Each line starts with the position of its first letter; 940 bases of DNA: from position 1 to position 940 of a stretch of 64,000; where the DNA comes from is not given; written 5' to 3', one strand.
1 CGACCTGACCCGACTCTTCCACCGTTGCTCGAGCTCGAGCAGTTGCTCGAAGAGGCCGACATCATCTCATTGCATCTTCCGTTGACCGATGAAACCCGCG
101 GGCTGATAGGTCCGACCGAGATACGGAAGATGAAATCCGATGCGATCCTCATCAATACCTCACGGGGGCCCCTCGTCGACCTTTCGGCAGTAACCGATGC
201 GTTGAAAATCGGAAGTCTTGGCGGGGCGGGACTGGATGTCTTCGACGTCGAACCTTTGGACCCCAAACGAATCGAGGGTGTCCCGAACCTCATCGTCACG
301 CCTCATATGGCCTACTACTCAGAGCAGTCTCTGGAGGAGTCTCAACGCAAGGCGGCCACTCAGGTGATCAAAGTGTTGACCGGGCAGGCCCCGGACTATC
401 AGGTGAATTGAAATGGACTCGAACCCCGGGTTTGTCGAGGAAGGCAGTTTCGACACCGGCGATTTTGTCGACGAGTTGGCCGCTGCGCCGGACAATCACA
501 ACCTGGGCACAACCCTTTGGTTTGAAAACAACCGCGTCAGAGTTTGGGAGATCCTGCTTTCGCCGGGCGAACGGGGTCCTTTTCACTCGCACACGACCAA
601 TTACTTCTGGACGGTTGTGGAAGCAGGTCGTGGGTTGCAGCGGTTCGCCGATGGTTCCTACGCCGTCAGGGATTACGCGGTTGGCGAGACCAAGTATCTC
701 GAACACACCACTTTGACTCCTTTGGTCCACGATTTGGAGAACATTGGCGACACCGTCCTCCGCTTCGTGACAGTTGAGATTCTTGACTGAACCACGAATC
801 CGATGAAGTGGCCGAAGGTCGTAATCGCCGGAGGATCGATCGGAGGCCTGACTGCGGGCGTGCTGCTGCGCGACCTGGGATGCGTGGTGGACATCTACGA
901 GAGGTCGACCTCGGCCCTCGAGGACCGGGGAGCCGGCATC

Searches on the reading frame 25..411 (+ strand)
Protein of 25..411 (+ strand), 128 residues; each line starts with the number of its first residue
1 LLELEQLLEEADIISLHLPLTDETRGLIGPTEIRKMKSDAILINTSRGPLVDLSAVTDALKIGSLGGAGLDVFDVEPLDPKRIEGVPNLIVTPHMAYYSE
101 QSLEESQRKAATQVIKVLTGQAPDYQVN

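Call 52: search_protein_families(library=pfam, proteins=[window:25-411:+])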
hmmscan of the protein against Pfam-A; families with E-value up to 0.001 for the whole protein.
window:25-411:+ (128 aa): 1 family
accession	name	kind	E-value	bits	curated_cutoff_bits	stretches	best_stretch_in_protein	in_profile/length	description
PF02826.25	2-Hacid_dh_C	-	7.9e-34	117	25.1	1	3-96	84-178/178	D-isomer specific 2-hydroxyacid dehydrogenase, NAD binding domain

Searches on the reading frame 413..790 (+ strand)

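Call 52: search_protein_families(library=pfam, proteins=[window:413-790:+])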
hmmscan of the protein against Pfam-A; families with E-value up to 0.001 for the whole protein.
window:413-790:+ (125 aa): 1 family
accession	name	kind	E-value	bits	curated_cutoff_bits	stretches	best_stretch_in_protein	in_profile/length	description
PF07883.17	Cupin_2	-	0.00057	20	27.2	0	47-121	3-69/70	Cupin domain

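Call 88: search_protein_families(library=ncbifam, proteins=[window:413-790:+], max_evalue=1e-10)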
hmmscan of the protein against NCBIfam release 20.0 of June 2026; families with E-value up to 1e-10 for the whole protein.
window:413-790:+ (125 aa): 0 families
